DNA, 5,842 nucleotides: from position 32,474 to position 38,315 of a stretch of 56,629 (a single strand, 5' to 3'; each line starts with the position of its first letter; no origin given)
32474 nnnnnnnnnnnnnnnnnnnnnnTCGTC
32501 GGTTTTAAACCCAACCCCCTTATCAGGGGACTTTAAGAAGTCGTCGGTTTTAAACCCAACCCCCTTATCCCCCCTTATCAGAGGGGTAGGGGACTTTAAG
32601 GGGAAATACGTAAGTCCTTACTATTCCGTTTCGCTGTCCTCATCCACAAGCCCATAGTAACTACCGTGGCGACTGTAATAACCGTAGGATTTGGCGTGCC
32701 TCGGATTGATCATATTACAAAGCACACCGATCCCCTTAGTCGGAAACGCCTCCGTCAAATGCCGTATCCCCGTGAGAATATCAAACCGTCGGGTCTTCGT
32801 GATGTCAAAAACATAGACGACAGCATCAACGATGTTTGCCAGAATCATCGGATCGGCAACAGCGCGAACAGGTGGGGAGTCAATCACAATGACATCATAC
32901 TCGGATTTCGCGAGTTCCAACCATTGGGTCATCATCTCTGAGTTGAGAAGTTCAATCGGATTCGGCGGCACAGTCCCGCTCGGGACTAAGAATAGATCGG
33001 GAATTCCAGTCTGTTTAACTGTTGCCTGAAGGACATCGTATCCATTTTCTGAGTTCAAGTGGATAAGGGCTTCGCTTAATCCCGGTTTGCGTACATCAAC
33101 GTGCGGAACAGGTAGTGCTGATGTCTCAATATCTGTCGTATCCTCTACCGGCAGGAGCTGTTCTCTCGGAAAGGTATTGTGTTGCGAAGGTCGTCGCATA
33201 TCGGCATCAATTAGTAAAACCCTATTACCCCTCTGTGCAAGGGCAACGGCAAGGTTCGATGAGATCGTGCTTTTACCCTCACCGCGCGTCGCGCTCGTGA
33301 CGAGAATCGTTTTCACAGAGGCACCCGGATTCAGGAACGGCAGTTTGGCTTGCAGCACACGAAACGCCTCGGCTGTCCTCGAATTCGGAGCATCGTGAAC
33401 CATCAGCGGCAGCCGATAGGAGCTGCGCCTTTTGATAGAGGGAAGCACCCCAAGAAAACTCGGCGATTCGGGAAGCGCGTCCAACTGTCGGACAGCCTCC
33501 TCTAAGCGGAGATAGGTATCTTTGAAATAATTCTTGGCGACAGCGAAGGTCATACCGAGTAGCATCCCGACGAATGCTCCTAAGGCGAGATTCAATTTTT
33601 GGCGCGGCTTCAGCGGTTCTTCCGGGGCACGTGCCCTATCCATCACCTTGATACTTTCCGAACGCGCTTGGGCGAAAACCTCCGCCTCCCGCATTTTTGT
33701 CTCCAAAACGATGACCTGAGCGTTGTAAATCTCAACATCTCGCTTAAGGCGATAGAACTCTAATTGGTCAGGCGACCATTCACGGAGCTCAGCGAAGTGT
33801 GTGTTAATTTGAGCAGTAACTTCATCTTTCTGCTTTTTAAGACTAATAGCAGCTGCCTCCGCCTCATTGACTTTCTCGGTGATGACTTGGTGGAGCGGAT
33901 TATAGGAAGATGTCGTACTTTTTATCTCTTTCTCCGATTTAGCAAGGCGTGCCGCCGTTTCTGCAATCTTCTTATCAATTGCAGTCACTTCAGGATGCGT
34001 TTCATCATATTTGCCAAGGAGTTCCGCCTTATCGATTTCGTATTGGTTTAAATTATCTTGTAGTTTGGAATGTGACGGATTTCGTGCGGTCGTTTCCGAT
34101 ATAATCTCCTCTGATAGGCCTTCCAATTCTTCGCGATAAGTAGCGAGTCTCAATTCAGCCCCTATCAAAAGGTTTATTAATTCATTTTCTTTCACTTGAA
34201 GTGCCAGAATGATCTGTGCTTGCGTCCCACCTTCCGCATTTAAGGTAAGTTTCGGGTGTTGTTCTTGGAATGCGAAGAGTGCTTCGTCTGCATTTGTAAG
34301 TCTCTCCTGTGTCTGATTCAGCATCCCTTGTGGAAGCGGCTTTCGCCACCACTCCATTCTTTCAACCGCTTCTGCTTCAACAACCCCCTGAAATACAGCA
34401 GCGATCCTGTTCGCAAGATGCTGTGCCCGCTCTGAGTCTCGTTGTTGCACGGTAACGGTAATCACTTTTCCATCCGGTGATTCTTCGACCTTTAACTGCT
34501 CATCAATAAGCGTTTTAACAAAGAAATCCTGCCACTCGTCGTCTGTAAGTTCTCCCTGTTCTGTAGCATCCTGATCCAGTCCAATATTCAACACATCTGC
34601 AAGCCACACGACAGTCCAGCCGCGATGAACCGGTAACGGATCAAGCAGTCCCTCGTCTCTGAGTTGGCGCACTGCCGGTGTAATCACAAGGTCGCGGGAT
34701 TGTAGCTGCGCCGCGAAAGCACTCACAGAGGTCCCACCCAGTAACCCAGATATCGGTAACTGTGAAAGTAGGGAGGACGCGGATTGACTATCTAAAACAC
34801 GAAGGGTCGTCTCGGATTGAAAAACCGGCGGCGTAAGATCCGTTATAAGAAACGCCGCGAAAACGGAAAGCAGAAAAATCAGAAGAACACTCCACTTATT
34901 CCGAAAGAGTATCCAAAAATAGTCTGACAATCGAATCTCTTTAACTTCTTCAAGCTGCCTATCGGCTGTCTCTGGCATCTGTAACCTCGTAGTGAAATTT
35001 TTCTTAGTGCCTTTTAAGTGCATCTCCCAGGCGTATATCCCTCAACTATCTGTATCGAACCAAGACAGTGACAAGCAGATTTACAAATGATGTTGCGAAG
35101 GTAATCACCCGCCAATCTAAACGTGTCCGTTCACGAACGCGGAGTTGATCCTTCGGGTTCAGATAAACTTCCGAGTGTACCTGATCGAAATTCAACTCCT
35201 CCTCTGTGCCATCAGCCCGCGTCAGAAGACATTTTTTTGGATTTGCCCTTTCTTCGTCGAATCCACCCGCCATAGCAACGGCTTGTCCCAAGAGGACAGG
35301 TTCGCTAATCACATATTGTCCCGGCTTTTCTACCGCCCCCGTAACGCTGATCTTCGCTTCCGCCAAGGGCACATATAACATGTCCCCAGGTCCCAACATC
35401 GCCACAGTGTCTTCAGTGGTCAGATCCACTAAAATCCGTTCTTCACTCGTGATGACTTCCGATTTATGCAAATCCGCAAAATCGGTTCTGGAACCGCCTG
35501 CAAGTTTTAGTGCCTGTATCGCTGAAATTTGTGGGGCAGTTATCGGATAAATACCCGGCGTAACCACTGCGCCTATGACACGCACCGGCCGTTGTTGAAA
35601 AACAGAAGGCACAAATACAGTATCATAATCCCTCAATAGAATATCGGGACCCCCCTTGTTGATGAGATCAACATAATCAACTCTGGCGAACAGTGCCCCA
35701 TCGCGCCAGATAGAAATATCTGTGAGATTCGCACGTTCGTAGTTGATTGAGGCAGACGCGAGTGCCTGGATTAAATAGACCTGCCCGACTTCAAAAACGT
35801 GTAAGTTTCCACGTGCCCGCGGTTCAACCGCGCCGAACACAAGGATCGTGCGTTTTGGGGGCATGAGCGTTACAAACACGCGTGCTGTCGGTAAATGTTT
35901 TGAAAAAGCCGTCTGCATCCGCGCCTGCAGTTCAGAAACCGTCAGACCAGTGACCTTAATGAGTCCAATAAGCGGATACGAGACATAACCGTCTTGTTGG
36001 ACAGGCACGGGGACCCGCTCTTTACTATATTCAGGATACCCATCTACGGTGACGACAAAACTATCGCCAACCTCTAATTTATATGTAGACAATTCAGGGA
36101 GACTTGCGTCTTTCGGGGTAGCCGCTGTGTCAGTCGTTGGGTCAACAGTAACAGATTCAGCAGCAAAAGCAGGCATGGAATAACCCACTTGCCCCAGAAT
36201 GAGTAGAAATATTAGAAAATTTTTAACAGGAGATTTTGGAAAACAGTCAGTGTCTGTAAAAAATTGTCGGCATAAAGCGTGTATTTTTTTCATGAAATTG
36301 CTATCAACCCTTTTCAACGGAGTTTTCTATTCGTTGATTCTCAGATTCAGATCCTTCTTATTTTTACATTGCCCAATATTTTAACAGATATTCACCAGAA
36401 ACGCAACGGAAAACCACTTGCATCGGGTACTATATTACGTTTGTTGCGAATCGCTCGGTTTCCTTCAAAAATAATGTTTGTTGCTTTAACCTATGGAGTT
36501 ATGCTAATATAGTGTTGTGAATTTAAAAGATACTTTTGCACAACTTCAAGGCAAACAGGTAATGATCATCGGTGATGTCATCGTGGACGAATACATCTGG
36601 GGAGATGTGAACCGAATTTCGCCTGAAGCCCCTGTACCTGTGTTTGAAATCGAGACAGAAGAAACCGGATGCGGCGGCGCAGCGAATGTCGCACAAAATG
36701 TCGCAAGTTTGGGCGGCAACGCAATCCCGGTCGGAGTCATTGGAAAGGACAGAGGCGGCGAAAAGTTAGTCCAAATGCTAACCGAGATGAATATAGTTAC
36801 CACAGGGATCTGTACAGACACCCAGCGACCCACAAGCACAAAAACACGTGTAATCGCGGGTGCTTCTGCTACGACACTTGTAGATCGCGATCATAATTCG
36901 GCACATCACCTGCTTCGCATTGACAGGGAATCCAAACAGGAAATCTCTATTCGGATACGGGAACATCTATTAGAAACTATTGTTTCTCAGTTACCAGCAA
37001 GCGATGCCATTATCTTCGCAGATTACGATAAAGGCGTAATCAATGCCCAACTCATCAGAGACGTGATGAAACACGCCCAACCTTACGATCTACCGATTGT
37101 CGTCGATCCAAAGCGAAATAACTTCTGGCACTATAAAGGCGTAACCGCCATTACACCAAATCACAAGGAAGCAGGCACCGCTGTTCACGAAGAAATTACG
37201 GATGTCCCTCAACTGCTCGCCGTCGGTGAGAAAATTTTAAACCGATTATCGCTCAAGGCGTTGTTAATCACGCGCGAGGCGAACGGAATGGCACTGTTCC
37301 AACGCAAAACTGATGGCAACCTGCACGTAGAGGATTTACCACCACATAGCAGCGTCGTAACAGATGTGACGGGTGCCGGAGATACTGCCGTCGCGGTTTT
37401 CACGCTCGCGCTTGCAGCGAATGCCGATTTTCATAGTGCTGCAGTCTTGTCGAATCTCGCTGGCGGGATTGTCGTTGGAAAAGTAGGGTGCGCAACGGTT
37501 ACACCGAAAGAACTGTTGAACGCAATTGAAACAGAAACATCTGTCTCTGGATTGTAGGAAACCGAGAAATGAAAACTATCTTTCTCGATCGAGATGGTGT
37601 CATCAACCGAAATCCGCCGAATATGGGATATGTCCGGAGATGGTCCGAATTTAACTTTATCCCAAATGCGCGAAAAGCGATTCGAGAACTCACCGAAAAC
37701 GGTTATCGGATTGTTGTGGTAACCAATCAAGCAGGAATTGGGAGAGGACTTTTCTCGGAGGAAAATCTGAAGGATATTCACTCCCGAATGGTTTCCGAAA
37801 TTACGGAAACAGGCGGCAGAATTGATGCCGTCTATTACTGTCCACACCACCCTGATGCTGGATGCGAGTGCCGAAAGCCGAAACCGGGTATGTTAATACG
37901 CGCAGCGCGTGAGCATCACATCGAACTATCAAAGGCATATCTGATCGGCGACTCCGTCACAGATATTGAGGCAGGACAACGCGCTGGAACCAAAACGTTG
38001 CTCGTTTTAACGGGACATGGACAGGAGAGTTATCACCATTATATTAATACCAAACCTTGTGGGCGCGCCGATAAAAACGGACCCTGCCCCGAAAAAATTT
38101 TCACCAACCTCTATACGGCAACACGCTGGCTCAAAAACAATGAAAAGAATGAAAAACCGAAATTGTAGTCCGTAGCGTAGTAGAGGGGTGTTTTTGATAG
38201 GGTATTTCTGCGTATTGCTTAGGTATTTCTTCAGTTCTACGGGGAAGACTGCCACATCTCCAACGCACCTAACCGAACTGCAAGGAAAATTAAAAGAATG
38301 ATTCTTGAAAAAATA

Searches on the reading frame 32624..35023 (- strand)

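Call 37: search_protein_families(library=pfam, proteins=[window:32624-35023:-], max_evalue=0.001)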
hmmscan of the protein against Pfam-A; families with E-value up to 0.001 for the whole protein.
window:32624-35023:- (800 aa): 8 families
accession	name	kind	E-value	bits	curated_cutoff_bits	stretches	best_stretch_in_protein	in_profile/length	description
PF13614.12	AAA_31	-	1.3e-13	51.7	27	1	571-729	2-138/177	AAA domain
PF01656.29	CbiA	-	1.3e-10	41.8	25.4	1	573-775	1-86/125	CobQ/CobB/MinD/ParA nucleotide binding domain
PF13807.11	GNVR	-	8.8e-10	38.8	27.7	1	421-498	4-81/82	G-rich domain on putative tyrosine kinase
PF10609.15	ParA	-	9.3e-10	38.8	27.1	1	571-622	4-55/246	NUBPL iron-transfer P-loop NTPase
PF02706.20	Wzz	-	5.6e-09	36.6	25.5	1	29-113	2-84/91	Chain length determinant protein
PF09140.17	MipZ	-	1.6e-06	28.1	20.7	1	573-618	3-48/262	ATPase MipZ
PF02374.21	ArsA_ATPase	-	0.00032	20.4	24.3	0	579-719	9-135/305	Anion-transporting ATPase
PF25199.1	nSTAND_NTPase5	-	0.00082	19.7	34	0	572-615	42-86/145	Novel STAND NTPase 5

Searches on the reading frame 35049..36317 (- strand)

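Call 38: search_protein_families(library=pfam, proteins=[window:35049-36317:-], max_evalue=0.001)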
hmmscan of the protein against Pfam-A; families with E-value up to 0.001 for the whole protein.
window:35049-36317:- (423 aa): 3 families
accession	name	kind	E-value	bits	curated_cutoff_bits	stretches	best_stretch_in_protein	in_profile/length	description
PF22461.2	SLBB_2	-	2.8e-17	63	27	2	322-394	2-79/79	SLBB domain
PF02563.21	Poly_export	-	6.2e-17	62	28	1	76-151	4-76/77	Polysaccharide biosynthesis/export protein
PF10531.15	SLBB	-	1.8e-11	44.1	27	1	323-372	2-51/55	SLBB domain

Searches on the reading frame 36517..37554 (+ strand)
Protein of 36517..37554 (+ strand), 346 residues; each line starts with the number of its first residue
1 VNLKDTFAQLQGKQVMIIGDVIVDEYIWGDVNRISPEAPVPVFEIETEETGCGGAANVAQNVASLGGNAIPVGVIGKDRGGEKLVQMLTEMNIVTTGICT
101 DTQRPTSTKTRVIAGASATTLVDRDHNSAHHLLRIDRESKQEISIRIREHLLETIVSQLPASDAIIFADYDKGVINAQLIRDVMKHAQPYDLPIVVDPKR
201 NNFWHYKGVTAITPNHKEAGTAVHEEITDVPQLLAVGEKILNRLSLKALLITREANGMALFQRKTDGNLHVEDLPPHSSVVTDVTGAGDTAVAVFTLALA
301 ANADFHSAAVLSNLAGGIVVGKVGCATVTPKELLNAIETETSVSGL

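Call 38: search_protein_families(library=pfam, proteins=[window:36517-37554:+], max_evalue=0.001)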
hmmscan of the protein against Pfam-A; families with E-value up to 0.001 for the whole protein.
window:36517-37554:+ (346 aa): 1 family
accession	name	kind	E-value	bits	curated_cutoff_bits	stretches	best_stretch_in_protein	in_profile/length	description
PF00294.29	PfkB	-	8.5e-34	117.7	25.8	1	15-331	4-301/302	pfkB family carbohydrate kinase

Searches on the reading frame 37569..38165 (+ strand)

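Call 38: search_protein_families(library=pfam, proteins=[window:37569-38165:+], max_evalue=0.001)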
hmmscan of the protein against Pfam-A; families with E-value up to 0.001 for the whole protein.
window:37569-38165:+ (199 aa): 6 families
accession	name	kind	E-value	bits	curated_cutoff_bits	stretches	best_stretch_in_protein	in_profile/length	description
PF13242.12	Hydrolase_like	-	2.2e-16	60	22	1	101-157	2-59/75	HAD-hyrolase-like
PF13419.12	HAD_2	-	3.1e-11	44.2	23.8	1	101-146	133-178/178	Haloacid dehalogenase-like hydrolase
PF00702.32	Hydrolase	-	1.3e-10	42.5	26.4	1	19-140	88-191/191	haloacid dehalogenase-like hydrolase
PF08645.17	PNK3P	-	3.7e-09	37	22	1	7-132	6-129/161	Polynucleotide kinase 3 phosphatase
PF12710.13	HAD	-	2.4e-06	28.6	27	1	29-135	84-187/189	haloacid dehalogenase-like hydrolase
PF13344.12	Hydrolase_6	-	4e-06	27.2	27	1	4-57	1-42/101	Haloacid dehalogenase-like hydrolase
